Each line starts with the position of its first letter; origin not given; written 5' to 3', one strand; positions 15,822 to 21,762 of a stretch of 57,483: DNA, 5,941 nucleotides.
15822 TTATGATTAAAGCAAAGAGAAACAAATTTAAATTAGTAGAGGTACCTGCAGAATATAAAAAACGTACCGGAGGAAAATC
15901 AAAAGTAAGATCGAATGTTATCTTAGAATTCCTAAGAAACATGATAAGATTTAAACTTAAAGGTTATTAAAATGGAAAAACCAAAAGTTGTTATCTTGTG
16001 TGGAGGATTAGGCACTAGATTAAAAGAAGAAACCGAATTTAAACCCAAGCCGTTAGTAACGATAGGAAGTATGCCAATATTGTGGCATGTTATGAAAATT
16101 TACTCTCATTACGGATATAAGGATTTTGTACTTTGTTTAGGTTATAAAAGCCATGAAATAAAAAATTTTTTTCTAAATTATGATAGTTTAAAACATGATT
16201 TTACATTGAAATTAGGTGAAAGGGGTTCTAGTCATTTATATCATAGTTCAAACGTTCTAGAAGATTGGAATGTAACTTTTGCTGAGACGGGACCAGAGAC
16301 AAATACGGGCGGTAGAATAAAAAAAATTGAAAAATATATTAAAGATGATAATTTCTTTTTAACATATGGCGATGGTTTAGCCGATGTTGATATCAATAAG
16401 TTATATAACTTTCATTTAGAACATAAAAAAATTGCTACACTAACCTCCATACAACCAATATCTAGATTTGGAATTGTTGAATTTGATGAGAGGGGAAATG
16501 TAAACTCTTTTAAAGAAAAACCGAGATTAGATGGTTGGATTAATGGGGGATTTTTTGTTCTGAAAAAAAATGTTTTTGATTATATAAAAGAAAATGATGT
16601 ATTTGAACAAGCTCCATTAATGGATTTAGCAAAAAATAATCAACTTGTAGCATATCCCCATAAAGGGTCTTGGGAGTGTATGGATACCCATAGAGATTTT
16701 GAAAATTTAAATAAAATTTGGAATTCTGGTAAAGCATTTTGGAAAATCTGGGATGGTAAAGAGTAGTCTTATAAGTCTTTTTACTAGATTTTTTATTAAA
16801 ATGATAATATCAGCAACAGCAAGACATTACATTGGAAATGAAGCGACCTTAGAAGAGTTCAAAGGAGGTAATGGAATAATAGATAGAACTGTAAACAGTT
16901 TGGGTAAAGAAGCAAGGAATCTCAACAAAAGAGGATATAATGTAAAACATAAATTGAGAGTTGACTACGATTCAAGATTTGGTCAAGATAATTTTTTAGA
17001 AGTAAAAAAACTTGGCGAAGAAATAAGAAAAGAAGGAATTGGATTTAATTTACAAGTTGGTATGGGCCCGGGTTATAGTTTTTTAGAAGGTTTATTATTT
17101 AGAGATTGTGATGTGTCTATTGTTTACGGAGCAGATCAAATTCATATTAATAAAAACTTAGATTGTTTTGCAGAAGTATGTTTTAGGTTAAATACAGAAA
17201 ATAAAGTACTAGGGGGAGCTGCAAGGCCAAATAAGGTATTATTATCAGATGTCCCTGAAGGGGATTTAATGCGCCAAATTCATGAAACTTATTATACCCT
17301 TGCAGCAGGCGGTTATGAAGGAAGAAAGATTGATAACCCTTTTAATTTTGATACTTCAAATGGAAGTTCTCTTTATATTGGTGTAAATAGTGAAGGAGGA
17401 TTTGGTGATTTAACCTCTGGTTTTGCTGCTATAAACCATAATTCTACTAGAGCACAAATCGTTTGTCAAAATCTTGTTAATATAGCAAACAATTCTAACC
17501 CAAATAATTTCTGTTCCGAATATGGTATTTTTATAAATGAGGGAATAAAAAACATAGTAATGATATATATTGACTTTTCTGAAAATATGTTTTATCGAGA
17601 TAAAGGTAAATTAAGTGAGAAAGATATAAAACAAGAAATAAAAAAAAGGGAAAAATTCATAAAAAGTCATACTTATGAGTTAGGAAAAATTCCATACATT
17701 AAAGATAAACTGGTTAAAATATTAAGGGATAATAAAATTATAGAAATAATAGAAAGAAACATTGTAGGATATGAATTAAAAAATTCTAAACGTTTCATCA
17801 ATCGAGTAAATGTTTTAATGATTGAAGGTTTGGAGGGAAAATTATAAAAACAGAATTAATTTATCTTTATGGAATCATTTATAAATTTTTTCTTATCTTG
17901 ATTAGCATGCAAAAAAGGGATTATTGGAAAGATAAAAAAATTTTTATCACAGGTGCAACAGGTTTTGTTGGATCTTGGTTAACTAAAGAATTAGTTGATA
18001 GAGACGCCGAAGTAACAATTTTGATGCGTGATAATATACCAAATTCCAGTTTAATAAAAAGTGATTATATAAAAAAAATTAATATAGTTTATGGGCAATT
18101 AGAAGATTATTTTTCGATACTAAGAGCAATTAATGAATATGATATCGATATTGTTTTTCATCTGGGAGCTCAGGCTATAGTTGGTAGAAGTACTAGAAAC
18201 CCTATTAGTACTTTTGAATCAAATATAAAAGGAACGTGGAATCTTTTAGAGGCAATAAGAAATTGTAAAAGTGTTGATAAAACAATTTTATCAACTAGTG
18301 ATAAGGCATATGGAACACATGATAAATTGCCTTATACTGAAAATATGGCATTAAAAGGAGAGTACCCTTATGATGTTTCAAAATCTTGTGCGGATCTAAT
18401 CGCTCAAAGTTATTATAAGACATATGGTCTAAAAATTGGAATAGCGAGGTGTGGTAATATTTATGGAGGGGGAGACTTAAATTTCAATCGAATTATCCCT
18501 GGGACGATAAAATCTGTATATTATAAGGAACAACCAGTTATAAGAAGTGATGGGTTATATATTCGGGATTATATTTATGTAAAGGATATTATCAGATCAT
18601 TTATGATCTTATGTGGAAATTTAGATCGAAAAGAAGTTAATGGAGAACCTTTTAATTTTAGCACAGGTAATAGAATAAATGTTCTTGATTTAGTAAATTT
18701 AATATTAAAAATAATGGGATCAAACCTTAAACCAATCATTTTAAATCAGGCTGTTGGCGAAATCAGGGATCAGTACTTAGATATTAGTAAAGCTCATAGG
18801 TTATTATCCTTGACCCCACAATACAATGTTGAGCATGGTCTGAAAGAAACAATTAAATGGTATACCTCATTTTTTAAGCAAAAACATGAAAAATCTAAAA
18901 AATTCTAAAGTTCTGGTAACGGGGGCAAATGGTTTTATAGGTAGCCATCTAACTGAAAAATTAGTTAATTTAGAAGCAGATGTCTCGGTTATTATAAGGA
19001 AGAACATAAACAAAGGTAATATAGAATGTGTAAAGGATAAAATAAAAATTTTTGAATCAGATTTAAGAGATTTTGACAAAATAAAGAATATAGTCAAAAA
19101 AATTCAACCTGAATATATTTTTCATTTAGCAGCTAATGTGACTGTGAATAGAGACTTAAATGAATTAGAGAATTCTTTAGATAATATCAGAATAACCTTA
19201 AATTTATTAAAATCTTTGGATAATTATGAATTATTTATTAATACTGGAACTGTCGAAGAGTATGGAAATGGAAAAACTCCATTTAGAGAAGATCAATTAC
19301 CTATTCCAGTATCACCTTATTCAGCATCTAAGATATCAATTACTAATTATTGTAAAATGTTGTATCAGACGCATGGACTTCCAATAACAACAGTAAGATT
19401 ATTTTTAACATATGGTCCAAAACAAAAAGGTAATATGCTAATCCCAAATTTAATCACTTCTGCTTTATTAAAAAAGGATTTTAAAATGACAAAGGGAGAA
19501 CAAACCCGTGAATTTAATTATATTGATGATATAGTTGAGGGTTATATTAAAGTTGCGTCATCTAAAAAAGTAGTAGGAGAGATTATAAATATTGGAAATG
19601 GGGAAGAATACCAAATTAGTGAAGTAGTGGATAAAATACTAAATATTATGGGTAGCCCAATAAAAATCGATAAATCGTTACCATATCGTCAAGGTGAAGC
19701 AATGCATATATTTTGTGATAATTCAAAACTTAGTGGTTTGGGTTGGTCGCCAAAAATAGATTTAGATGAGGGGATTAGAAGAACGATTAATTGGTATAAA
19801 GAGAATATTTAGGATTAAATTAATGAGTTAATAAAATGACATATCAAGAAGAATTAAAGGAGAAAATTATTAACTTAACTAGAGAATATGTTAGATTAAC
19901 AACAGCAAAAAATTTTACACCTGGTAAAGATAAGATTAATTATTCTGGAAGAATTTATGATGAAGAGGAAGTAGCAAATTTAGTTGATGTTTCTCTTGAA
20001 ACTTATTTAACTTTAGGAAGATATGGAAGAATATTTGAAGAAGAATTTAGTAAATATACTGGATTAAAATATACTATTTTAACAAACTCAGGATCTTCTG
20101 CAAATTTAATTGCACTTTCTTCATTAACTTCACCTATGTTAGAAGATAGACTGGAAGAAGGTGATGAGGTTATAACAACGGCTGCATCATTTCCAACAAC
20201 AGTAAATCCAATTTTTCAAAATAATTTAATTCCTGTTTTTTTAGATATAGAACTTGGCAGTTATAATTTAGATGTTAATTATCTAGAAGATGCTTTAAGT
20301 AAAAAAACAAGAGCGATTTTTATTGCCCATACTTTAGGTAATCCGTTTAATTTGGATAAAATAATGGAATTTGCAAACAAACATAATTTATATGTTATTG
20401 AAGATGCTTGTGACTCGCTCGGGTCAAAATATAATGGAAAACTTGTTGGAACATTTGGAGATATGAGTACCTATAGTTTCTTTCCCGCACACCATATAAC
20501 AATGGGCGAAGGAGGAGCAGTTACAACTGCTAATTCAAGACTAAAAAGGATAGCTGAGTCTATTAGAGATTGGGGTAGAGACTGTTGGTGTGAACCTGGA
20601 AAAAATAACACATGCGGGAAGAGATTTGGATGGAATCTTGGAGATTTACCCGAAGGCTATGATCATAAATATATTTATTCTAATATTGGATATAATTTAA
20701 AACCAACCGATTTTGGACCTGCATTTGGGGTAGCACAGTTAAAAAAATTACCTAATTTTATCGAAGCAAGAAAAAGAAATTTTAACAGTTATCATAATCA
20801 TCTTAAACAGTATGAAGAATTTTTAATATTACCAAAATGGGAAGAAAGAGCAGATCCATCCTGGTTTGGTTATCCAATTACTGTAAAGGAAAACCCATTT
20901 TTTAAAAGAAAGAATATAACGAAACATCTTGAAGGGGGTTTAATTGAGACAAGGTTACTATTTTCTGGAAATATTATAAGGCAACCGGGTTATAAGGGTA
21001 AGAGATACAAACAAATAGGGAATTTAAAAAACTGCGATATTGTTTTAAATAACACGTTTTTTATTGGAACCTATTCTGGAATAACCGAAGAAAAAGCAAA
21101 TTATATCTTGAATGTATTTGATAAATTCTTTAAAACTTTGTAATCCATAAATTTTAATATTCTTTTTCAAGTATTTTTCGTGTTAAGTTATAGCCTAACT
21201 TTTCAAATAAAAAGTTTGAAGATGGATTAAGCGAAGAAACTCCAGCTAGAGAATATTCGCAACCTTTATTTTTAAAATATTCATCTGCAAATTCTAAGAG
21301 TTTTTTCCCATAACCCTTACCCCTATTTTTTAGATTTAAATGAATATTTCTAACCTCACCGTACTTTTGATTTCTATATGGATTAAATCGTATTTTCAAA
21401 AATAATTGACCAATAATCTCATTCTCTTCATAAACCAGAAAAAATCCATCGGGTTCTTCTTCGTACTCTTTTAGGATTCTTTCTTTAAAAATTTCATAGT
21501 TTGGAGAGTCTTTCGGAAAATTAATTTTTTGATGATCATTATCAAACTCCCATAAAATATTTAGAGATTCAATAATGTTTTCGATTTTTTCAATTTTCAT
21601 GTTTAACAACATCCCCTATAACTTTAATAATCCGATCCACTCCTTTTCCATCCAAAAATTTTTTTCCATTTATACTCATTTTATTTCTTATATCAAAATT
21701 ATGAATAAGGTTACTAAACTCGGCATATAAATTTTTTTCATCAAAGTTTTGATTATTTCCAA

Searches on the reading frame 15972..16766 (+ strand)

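Call 9: search_protein_families(library=pfam, proteins=[window:15972-16766:+], max_evalue=0.001)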
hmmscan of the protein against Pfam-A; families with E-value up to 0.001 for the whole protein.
window:15972-16766:+ (264 aa): 2 families
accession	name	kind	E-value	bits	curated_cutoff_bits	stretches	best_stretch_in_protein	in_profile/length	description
PF00483.29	NTP_transferase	-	6.4e-23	82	21.2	1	5-244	1-236/245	Nucleotidyl transferase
PF12804.13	NTP_transf_3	-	1.3e-05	25.9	27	1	6-61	1-51/160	MobA-like NTP transferase domain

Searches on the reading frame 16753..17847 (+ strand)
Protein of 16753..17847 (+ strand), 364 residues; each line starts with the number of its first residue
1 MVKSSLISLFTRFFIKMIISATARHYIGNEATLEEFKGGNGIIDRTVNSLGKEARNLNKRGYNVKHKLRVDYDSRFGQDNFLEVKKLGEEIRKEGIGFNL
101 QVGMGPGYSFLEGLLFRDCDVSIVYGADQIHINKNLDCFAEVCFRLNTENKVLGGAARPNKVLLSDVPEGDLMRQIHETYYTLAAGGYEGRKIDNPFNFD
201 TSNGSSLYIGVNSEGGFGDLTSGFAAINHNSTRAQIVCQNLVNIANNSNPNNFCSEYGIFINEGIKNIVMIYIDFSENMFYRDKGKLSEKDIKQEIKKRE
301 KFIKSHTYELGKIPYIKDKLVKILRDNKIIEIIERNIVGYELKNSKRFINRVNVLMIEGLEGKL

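Call 9: search_protein_families(library=pfam, proteins=[window:16753-17847:+], max_evalue=0.001)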
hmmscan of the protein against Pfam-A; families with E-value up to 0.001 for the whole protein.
window:16753-17847:+ (364 aa): 0 families

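Call 52: search_protein_families(library=ncbifam, proteins=[window:16753-17847:+], max_evalue=0.001)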
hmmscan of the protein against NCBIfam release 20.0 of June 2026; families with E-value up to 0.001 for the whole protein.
window:16753-17847:+ (364 aa): 0 families

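Call 74: search_solved_structures(query=window:16753-17847:+, max_evalue=1)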
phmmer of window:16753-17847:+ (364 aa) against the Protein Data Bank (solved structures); distinct sequences matched with E-value up to 1: 0.

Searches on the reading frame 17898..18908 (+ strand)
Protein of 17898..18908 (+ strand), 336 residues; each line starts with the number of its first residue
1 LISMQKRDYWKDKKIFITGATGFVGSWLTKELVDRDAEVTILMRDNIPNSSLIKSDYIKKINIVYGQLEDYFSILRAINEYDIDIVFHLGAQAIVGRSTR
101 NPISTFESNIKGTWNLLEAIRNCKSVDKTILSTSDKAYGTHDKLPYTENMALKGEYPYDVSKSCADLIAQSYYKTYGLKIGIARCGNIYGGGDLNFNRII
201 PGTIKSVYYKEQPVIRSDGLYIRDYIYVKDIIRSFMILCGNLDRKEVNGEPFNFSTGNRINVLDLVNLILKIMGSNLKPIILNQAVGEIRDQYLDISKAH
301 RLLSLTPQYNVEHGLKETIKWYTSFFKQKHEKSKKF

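Call 9: search_protein_families(library=pfam, proteins=[window:17898-18908:+], max_evalue=0.001)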
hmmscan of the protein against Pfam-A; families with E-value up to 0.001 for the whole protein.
window:17898-18908:+ (336 aa): 8 families
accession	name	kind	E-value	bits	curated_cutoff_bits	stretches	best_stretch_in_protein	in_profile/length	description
PF16363.11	GDP_Man_Dehyd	-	4e-49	168.3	27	1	16-318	1-332/332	GDP-mannose 4,6 dehydratase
PF01370.27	Epimerase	-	1.2e-45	156.2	20.9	1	15-247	1-233/240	NAD dependent epimerase/dehydratase family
PF02719.21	Polysacc_synt_2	-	5.9e-15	55.7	20.2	1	15-191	1-174/293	Polysaccharide biosynthesis protein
PF01073.25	3Beta_HSD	-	1.3e-12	47.8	22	1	17-278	2-273/280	3-beta hydroxysteroid dehydrogenase/isomerase family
PF07993.18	NAD_binding_4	-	8.3e-12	45.2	20.1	1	17-190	1-209/258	Male sterility protein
PF13460.12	NAD_binding_10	-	9.5e-08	32.6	27.2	1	19-149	1-114/184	NAD(P)H-binding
PF05368.20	NmrA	-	1.6e-07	31.7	27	1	12-83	2-72/298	NmrA-like family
PF04321.23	RmlD_sub_bind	-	1.1e-05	25.2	27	1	14-199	2-162/287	RmlD substrate binding domain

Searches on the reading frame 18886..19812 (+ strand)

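Call 9: search_protein_families(library=pfam, proteins=[window:18886-19812:+], max_evalue=0.001)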
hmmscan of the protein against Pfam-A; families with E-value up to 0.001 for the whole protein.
window:18886-19812:+ (308 aa): 9 families
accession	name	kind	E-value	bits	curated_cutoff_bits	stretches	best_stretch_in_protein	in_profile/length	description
PF01370.27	Epimerase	-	1.1e-47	162.9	20.9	1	9-237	1-240/240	NAD dependent epimerase/dehydratase family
PF16363.11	GDP_Man_Dehyd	-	1.8e-47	162.9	27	1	10-300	1-332/332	GDP-mannose 4,6 dehydratase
PF02719.21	Polysacc_synt_2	-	6.6e-09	35.8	20.2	1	9-110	1-114/293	Polysaccharide biosynthesis protein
PF01073.25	3Beta_HSD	-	2.1e-08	34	22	1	10-220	1-225/280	3-beta hydroxysteroid dehydrogenase/isomerase family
PF04321.23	RmlD_sub_bind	-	2.5e-08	33.8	27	1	8-158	2-138/287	RmlD substrate binding domain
PF07993.18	NAD_binding_4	-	3.3e-07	30.1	20.1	1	11-129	1-142/258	Male sterility protein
PF00106.31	adh_short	-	1.4e-06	28.4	26.6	1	9-97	3-97/195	short chain dehydrogenase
PF05368.20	NmrA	-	6.1e-05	23.2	27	1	6-74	2-71/298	NmrA-like family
PF13460.12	NAD_binding_10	-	0.00022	21.6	27.2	1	13-74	1-62/184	NAD(P)H-binding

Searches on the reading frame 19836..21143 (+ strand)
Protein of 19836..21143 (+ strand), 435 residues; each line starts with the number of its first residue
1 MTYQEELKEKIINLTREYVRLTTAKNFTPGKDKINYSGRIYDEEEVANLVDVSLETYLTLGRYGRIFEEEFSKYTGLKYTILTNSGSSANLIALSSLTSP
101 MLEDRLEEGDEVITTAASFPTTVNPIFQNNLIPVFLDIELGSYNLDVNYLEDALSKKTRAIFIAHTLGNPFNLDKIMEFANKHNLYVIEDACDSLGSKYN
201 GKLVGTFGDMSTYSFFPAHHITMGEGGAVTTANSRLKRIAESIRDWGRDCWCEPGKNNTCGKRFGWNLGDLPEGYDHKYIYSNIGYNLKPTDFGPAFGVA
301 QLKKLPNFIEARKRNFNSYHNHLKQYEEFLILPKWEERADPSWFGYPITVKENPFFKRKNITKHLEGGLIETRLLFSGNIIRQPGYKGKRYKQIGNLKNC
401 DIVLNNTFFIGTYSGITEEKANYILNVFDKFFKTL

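Call 9: search_protein_families(library=pfam, proteins=[window:19836-21143:+], max_evalue=0.001)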
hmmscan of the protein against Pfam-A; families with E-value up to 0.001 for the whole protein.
window:19836-21143:+ (435 aa): 2 families
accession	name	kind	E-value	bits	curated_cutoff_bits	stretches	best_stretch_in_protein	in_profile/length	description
PF01041.23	DegT_DnrJ_EryC1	-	1.2e-84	285.1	19.8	1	42-426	4-357/360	DegT/DnrJ/EryC1/StrS aminotransferase family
PF01212.27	Beta_elim_lyase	-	2.6e-05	24.2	27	1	67-192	37-170/288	Beta-eliminating lyase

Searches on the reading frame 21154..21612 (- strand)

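Call 10: search_protein_families(library=pfam, proteins=[window:21154-21612:-], max_evalue=0.001)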
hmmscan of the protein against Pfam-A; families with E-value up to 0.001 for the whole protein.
window:21154-21612:- (152 aa): 4 families
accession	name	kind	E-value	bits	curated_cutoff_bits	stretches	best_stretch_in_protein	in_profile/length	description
PF00583.31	Acetyltransf_1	-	4.2e-14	53.2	20.7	1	39-141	21-116/116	Acetyltransferase (GNAT) family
PF13420.13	Acetyltransf_4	-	9e-11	42.5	24.3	1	22-146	17-139/155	Acetyltransferase (GNAT) domain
PF13508.13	Acetyltransf_7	-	2.4e-09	37.9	27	1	56-142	4-83/84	Acetyltransferase (GNAT) domain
PF13673.13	Acetyltransf_10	-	0.00018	21.9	23.6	1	40-147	20-113/128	Acetyltransferase (GNAT) domain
